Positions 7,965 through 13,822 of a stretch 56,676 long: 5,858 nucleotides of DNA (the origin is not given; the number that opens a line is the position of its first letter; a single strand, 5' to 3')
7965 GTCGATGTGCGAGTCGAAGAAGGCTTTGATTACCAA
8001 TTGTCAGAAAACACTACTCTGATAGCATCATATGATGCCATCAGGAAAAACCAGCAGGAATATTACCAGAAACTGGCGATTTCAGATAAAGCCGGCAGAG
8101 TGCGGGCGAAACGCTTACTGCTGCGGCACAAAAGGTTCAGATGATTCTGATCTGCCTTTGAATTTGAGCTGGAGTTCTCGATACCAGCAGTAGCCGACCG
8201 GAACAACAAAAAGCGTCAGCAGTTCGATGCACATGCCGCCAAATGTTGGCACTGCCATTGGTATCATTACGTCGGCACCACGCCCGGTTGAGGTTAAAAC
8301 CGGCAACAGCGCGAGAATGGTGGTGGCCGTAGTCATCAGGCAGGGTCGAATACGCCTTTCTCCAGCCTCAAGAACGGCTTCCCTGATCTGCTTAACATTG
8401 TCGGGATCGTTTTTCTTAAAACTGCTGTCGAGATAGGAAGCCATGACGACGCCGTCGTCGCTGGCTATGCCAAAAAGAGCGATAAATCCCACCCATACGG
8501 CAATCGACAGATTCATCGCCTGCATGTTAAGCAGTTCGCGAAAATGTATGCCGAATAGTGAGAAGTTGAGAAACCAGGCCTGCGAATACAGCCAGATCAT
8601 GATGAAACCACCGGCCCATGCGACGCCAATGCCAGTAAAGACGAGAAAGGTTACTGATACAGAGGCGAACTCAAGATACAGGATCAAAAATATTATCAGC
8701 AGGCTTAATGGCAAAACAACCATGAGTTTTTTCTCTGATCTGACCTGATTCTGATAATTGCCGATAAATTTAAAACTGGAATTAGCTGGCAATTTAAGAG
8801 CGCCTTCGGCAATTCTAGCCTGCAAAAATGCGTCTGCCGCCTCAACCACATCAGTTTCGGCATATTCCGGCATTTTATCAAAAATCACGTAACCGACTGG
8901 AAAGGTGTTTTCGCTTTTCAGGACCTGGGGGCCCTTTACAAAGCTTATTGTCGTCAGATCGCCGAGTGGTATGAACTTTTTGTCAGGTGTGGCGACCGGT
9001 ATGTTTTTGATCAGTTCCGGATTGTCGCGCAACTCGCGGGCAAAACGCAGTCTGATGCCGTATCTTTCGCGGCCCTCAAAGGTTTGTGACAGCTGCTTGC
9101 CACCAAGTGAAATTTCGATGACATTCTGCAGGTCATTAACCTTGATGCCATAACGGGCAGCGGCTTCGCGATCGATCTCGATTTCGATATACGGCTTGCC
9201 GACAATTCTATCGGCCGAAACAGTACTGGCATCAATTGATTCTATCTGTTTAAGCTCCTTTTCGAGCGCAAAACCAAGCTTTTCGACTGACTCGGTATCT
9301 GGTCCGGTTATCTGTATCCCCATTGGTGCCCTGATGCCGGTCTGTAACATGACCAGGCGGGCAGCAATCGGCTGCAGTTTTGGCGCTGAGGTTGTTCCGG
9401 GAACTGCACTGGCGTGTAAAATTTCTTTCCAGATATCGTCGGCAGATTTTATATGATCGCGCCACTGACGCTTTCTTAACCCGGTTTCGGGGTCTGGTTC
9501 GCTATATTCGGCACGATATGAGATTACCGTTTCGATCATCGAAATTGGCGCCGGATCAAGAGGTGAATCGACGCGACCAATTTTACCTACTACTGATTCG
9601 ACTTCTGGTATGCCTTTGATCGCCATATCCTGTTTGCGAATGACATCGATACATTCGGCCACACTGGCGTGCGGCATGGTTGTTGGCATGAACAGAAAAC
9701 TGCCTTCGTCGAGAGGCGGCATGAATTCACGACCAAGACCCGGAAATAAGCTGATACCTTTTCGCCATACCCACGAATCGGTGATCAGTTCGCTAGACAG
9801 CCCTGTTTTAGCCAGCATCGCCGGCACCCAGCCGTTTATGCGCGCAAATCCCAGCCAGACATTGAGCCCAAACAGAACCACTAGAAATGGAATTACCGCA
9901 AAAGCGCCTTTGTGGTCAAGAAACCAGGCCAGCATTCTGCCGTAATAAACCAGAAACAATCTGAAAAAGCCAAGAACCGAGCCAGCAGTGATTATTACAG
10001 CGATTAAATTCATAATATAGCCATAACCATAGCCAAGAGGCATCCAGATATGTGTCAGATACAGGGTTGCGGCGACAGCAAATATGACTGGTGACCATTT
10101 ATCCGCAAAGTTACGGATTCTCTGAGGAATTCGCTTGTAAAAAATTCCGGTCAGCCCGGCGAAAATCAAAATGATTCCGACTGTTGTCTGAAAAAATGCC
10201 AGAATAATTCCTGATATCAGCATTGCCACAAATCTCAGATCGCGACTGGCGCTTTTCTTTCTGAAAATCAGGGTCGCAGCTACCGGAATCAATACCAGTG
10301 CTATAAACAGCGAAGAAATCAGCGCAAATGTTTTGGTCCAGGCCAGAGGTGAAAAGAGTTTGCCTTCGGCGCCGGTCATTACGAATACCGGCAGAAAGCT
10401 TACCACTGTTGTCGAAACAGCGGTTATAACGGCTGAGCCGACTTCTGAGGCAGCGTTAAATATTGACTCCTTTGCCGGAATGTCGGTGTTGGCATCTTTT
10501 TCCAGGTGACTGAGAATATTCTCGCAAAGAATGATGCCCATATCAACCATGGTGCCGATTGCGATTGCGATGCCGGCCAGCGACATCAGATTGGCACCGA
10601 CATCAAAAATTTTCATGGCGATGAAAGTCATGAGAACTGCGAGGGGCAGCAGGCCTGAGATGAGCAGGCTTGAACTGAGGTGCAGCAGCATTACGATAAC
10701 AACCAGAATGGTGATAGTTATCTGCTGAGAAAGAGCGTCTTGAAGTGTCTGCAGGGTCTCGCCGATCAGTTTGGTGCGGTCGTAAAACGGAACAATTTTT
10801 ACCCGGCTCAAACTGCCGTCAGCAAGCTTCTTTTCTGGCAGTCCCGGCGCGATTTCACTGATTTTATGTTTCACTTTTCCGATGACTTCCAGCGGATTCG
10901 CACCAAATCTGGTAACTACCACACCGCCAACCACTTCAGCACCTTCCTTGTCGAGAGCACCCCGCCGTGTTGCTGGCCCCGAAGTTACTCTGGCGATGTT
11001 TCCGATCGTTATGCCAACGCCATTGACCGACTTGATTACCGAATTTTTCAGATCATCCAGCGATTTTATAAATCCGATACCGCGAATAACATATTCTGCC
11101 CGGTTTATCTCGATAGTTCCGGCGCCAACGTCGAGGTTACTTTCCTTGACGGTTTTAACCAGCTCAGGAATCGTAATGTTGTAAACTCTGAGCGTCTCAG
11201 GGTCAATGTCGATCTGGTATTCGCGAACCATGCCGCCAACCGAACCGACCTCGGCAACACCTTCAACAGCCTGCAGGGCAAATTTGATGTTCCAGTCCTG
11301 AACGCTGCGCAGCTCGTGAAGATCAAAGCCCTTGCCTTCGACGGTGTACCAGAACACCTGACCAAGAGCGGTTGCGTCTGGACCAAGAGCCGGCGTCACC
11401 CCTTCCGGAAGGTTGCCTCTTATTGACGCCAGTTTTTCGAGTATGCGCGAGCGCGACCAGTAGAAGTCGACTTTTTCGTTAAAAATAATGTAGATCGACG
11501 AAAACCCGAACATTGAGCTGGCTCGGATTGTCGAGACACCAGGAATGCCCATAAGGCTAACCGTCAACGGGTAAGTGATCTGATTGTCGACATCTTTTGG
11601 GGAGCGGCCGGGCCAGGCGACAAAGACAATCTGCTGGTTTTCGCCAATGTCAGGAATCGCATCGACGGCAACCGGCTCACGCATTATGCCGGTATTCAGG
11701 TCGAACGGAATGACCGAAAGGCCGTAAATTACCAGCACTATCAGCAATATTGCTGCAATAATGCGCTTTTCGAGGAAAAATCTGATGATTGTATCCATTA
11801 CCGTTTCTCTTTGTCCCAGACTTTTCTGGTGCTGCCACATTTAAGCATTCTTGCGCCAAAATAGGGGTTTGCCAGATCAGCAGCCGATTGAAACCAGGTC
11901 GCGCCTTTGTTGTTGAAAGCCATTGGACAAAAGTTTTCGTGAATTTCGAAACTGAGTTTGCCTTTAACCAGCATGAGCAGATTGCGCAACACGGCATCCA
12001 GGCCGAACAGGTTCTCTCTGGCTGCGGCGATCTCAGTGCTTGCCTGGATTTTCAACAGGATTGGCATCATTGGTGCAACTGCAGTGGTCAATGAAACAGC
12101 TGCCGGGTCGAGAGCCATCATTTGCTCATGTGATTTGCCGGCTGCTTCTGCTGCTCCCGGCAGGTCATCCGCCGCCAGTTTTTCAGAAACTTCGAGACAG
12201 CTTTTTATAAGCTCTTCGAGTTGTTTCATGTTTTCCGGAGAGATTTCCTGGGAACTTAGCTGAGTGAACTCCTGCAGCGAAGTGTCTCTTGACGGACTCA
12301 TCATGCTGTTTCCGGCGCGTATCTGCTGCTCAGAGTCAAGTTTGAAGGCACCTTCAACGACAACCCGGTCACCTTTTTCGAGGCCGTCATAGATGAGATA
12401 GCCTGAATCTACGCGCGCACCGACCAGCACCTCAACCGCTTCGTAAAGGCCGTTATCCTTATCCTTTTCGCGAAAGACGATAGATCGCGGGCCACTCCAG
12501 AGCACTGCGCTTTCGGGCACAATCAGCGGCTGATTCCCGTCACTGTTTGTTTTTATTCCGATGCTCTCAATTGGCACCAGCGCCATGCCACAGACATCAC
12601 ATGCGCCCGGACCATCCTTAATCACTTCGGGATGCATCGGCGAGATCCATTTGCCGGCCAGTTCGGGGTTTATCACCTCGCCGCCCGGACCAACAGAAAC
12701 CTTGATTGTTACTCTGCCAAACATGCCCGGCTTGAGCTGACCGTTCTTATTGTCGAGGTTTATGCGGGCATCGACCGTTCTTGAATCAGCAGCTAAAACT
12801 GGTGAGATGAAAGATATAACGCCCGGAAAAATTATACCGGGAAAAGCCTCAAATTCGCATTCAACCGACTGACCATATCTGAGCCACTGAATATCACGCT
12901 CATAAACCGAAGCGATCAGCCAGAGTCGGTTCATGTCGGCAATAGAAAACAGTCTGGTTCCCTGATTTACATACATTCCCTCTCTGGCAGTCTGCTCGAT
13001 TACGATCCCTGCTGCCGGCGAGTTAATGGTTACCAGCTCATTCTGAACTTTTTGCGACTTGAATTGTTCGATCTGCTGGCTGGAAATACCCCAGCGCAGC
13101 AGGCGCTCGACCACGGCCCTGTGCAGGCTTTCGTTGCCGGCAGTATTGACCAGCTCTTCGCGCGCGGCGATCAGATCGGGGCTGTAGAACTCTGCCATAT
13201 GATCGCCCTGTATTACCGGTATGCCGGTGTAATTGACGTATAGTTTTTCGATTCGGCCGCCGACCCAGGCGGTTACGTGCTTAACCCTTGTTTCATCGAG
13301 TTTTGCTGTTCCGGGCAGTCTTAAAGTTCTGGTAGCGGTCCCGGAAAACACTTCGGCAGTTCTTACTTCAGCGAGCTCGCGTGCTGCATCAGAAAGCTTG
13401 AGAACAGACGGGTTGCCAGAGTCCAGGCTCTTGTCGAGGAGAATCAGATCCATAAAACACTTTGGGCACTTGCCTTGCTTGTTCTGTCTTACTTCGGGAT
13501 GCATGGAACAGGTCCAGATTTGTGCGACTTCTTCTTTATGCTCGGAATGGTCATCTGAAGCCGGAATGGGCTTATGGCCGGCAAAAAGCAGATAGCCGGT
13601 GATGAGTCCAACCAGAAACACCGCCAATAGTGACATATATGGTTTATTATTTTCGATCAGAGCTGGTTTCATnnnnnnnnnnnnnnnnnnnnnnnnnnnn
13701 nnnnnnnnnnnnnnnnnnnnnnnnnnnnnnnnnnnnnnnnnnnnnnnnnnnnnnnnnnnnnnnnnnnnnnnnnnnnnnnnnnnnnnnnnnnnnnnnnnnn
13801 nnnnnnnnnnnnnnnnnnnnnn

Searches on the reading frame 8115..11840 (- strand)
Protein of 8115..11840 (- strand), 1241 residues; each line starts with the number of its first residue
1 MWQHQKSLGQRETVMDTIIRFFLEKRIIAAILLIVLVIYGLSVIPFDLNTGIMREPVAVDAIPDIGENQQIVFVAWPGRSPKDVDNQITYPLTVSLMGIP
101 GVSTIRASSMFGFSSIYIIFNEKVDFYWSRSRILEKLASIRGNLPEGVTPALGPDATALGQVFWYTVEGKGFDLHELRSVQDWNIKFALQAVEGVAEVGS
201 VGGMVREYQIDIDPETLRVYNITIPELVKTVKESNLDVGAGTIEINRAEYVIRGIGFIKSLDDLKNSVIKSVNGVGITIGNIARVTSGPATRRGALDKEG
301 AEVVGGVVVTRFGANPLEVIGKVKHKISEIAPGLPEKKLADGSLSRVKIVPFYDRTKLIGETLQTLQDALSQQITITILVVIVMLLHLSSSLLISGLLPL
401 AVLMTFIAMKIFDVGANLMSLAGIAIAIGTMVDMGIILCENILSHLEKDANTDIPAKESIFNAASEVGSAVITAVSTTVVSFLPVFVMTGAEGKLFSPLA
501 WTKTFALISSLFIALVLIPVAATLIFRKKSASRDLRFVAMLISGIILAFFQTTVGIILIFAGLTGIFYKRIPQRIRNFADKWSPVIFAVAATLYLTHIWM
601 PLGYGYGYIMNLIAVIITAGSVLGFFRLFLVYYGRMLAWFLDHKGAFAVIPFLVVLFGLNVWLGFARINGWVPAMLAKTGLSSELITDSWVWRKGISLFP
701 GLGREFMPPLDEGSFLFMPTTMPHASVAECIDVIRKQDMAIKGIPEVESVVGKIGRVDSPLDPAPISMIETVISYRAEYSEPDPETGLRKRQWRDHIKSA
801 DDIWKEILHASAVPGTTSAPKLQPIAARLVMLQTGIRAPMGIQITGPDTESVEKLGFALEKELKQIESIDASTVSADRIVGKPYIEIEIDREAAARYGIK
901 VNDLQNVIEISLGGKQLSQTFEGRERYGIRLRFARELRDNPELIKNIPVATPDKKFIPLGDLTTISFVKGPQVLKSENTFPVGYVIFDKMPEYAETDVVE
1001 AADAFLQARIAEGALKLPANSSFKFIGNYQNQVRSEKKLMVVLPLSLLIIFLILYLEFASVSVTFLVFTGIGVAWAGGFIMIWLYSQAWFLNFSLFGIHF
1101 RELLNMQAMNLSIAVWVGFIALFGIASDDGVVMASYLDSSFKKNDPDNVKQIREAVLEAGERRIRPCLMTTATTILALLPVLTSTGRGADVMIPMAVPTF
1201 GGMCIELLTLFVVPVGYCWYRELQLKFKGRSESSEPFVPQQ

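Call 10: search_protein_families(library=pfam, proteins=[window:8115-11840:-])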
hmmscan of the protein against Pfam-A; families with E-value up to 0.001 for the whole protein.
window:8115-11840:- (1241 aa): 1 family
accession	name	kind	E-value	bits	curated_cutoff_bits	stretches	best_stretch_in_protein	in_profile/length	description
PF00873.25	ACR_tran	-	8.6e-182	606.8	28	3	18-537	1-501/1021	AcrB/AcrD/AcrF family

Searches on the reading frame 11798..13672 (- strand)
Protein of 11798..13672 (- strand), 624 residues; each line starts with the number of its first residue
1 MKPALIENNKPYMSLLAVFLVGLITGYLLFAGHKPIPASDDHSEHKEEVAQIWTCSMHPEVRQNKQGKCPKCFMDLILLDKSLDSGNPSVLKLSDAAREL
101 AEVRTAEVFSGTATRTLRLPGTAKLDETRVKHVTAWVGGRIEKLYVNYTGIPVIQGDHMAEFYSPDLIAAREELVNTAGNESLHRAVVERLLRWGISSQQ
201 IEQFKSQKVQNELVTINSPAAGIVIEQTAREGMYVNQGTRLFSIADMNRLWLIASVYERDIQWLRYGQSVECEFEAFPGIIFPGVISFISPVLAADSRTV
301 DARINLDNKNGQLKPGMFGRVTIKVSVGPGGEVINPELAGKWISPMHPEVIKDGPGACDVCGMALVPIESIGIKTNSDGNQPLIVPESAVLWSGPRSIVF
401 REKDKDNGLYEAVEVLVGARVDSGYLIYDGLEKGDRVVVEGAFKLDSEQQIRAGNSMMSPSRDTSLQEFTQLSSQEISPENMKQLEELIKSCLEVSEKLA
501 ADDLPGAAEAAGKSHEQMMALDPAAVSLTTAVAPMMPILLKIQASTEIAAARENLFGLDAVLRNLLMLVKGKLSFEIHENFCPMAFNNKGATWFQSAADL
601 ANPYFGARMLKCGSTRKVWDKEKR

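Call 10: search_protein_families(library=pfam, proteins=[window:11798-13672:-])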
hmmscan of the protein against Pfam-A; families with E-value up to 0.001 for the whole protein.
window:11798-13672:- (624 aa): 3 families
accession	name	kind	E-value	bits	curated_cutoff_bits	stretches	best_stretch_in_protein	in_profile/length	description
PF16576.10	HlyD_D23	-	9.1e-65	218.4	30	1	114-318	3-213/214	Barrel-sandwich domain of CusB or HlyD membrane-fusion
PF19335.5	HMBD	-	2.2e-21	75.9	23.6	2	341-367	1-27/28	Heavy metal binding domain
PF13437.12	HlyD_3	-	8.5e-19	68.7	22.2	1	215-316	1-106/106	HlyD family secretion protein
